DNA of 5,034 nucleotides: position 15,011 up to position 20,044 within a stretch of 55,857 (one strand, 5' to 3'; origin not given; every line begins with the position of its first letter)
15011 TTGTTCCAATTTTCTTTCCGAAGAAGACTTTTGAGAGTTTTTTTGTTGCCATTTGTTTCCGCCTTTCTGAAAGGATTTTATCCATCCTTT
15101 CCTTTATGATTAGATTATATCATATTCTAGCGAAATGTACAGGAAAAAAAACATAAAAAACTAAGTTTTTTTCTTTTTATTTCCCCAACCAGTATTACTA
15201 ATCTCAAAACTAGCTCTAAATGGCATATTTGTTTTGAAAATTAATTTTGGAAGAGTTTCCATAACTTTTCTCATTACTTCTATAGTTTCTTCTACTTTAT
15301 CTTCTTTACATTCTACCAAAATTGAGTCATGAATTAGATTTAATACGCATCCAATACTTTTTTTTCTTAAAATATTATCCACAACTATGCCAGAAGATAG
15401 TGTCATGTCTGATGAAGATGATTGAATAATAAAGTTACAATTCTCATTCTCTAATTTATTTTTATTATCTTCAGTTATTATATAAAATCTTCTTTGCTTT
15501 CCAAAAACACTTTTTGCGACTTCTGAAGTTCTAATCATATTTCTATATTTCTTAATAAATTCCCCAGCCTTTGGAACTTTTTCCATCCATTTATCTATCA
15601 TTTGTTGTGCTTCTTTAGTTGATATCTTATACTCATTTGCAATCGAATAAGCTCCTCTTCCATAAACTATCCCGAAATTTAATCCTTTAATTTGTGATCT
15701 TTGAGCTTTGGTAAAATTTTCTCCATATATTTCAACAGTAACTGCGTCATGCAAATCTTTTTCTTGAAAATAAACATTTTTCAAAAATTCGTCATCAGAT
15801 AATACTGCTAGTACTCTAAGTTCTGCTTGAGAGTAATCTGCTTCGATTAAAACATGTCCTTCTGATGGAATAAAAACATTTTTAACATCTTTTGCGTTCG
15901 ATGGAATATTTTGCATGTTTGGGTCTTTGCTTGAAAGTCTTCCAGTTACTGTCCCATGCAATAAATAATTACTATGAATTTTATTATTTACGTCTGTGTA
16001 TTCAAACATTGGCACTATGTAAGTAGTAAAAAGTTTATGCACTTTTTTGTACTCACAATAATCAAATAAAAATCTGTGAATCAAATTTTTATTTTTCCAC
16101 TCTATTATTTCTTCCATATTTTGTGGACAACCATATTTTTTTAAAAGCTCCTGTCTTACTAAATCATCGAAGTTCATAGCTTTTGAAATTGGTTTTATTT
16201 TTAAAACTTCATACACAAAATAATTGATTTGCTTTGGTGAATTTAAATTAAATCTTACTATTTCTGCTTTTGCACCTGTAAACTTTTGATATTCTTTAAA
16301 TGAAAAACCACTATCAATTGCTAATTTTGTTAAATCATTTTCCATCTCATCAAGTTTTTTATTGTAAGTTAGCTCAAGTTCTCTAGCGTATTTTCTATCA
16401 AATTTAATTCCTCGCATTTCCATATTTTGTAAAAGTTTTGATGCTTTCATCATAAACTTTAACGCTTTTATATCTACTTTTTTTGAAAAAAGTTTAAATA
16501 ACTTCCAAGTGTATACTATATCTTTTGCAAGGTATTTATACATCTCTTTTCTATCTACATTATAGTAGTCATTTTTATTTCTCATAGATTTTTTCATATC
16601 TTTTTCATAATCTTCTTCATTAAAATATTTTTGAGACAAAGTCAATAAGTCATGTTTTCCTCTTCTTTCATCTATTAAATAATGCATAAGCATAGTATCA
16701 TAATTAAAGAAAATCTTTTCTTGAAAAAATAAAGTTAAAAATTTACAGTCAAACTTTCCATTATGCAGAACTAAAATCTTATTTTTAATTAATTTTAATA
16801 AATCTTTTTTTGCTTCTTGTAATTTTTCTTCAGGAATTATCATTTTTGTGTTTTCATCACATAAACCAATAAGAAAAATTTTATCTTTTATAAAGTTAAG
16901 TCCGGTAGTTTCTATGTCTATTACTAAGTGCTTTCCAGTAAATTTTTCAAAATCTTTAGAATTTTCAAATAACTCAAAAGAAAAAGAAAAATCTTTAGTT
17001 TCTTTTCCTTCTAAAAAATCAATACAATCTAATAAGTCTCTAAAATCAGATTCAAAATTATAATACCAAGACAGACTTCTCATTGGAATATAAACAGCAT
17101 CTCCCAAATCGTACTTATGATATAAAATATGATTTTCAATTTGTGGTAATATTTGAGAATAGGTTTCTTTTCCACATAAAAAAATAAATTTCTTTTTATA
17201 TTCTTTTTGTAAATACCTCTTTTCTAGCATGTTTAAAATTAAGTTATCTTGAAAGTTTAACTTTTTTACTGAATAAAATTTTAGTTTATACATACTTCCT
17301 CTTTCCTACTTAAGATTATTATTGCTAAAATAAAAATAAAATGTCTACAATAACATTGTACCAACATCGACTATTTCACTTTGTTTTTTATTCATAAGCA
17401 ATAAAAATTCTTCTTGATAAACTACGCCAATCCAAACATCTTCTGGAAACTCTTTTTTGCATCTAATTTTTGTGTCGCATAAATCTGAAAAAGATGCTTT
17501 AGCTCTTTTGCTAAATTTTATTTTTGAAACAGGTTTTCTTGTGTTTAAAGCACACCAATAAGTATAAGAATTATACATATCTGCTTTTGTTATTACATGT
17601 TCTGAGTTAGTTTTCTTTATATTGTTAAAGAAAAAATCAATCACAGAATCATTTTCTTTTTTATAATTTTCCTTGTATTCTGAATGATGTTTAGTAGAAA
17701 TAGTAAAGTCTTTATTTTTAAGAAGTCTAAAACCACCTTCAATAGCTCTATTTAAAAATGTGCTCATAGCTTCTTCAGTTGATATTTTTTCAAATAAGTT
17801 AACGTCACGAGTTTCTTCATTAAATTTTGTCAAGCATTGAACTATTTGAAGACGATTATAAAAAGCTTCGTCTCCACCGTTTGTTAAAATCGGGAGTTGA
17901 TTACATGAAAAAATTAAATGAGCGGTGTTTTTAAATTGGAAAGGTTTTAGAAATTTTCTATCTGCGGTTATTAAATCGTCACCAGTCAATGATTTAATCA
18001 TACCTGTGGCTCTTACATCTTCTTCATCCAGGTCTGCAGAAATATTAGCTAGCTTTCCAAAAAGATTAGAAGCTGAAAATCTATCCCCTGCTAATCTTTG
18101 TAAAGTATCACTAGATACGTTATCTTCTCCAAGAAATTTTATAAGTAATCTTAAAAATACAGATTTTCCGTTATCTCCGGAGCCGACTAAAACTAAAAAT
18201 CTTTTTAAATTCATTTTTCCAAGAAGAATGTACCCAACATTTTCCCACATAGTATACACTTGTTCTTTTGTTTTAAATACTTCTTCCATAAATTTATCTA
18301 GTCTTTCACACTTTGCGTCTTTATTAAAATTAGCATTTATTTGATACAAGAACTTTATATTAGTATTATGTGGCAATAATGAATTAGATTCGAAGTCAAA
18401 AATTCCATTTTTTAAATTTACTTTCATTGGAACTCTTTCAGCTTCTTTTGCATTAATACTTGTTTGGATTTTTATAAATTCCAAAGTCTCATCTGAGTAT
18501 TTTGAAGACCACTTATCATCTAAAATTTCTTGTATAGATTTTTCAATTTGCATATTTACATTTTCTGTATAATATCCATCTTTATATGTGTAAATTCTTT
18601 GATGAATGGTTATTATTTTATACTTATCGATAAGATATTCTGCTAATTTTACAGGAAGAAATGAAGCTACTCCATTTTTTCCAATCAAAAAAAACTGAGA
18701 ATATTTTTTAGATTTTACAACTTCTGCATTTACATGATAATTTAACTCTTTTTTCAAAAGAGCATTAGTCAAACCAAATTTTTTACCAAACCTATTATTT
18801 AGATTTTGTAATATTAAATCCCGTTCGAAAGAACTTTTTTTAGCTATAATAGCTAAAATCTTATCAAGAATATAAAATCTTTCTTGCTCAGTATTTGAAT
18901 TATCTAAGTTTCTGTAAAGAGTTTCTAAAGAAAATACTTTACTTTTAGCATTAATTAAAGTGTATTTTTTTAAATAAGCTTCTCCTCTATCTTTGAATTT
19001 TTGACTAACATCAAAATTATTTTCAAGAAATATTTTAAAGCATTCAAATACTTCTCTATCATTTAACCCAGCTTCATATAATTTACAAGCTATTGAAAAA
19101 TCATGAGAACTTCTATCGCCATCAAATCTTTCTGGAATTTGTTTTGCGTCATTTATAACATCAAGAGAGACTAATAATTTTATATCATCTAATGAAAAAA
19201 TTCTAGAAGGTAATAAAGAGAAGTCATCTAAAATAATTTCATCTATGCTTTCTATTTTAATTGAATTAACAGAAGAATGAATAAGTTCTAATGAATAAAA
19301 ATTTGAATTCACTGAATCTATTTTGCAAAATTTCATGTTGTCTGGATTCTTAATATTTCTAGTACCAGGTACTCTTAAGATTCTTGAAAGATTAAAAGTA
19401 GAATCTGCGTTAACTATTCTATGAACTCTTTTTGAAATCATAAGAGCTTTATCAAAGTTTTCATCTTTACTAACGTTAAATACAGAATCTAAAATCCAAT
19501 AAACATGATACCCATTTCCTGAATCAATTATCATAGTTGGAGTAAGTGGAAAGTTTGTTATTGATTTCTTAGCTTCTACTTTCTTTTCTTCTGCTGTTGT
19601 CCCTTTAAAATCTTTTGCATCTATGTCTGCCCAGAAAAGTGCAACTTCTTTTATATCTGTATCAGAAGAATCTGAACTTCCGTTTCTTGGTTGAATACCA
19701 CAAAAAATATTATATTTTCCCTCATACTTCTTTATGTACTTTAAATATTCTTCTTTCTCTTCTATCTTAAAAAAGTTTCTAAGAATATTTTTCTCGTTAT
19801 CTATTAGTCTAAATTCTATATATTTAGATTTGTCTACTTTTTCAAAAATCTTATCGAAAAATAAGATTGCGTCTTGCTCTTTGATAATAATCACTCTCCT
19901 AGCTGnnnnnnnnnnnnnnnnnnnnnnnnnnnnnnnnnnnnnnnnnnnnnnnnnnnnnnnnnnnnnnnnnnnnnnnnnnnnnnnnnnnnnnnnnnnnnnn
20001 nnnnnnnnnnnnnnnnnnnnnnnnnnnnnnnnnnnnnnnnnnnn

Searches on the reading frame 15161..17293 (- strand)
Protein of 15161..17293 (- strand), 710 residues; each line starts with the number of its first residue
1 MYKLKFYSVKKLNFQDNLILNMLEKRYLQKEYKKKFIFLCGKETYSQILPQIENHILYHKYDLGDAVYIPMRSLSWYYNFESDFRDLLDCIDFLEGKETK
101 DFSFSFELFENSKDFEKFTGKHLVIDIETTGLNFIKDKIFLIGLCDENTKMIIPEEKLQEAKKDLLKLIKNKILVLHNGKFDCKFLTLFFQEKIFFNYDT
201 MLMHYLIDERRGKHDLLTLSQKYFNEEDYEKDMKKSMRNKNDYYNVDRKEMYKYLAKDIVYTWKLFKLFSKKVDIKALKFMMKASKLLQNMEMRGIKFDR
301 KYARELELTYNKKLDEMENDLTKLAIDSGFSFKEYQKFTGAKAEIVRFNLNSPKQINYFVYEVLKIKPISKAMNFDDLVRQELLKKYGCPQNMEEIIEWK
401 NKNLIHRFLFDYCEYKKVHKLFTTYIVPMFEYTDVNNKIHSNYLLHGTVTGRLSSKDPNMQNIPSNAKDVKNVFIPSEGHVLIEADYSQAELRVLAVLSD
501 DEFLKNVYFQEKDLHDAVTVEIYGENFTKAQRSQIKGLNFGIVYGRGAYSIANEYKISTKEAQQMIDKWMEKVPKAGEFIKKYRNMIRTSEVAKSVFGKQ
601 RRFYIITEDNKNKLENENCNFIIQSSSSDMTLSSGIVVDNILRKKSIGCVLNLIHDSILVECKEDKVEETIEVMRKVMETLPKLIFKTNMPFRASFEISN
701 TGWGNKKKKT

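Call 49: search_protein_families(library=phrogs, proteins=[window:15161-17293:-], max_evalue=0.001)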
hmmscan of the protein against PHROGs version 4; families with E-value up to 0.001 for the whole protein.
window:15161-17293:- (710 aa): 9 families
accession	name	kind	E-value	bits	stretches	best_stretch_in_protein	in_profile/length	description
phrog_17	-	DNA, RNA and nucleotide metabolism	5.4e-117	393.5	1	69-708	608-1235/1445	DNA polymerase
phrog_2573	-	DNA, RNA and nucleotide metabolism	3.2e-35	122.9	1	468-703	3-275/336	DNA polymerase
phrog_5995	-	DNA, RNA and nucleotide metabolism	3.3e-22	80.2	1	540-705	2-177/236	DNA polymerase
phrog_12241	-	DNA, RNA and nucleotide metabolism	1.1e-20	75.1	1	151-467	176-495/502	DNA polymerase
phrog_15971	-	DNA, RNA and nucleotide metabolism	2.3e-20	74.1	1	282-679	8-350/376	DNA polymerase I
phrog_23226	-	DNA, RNA and nucleotide metabolism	1.2e-17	64.7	1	405-520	261-379/611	DNA polymerase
phrog_10285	-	DNA, RNA and nucleotide metabolism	2e-14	54.4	1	455-589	27-173/321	DNA polymerase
phrog_9556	-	DNA, RNA and nucleotide metabolism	1.6e-05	25.1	1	428-463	404-439/441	DNA polymerase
phrog_35406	-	DNA, RNA and nucleotide metabolism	0.00016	22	0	530-634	107-214/320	DNA polymerase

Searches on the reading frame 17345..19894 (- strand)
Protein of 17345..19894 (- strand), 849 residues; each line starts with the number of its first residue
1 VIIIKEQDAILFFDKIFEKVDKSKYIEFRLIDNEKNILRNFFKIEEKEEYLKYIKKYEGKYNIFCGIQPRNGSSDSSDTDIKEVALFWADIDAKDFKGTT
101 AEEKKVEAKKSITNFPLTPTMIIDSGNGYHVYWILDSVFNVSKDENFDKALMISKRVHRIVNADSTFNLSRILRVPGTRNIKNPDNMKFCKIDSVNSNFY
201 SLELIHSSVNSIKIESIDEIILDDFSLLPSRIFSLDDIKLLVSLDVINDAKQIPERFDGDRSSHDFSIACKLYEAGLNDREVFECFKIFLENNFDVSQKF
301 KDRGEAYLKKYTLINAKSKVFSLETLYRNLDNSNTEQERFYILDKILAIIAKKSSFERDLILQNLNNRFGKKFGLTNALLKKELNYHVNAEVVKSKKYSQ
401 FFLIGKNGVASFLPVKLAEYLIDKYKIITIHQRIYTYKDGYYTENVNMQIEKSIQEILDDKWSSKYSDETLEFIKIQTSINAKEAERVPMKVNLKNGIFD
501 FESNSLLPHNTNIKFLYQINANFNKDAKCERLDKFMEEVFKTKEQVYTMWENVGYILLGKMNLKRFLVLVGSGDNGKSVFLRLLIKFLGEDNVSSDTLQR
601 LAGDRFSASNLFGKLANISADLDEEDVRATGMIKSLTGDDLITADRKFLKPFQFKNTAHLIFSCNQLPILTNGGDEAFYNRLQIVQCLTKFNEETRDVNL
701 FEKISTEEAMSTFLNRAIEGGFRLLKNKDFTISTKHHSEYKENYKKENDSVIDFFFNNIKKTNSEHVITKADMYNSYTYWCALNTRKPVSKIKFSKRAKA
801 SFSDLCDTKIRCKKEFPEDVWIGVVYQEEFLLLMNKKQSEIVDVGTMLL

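Call 49: search_protein_families(library=phrogs, proteins=[window:17345-19894:-], max_evalue=0.001)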
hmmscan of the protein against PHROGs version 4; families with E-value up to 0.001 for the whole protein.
window:17345-19894:- (849 aa): 14 families
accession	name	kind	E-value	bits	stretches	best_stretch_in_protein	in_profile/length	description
phrog_864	-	DNA, RNA and nucleotide metabolism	3.1e-85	288.5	1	361-799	179-597/1064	DNA primase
phrog_1829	-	DNA, RNA and nucleotide metabolism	2e-64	219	1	89-808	82-740/772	DNA primase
phrog_6088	-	DNA, RNA and nucleotide metabolism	3.1e-56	192.2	1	472-791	411-735/772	DNA primase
phrog_2478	-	DNA, RNA and nucleotide metabolism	7.1e-48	164.3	2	476-803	493-823/854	DNA polymerase/primase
phrog_1156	-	DNA, RNA and nucleotide metabolism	1.1e-45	157.5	1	478-838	470-837/855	DNA primase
phrog_7601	-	unknown function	3.3e-36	126.2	1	548-811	4-260/289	-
phrog_16213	-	DNA, RNA and nucleotide metabolism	1.9e-33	116.7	1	409-766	231-591/732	DNA primase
phrog_1883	-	DNA, RNA and nucleotide metabolism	3.3e-23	82.9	1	474-786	399-714/756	DNA helicase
phrog_16950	-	DNA, RNA and nucleotide metabolism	3.7e-18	65.8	1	468-799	458-807/843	DNA primase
phrog_3123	-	unknown function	2.6e-14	53.7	1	79-306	81-277/583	-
phrog_10514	-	DNA, RNA and nucleotide metabolism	1e-08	34.9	1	88-284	82-267/750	DNA primase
phrog_25314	-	unknown function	1.5e-08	34.3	1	89-207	108-231/1010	-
phrog_12939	-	DNA, RNA and nucleotide metabolism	4e-06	27.8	1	491-651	134-300/368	DNA primase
phrog_28894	-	DNA, RNA and nucleotide metabolism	2.4e-05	23.5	1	86-186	99-219/994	DNA polymerase/primase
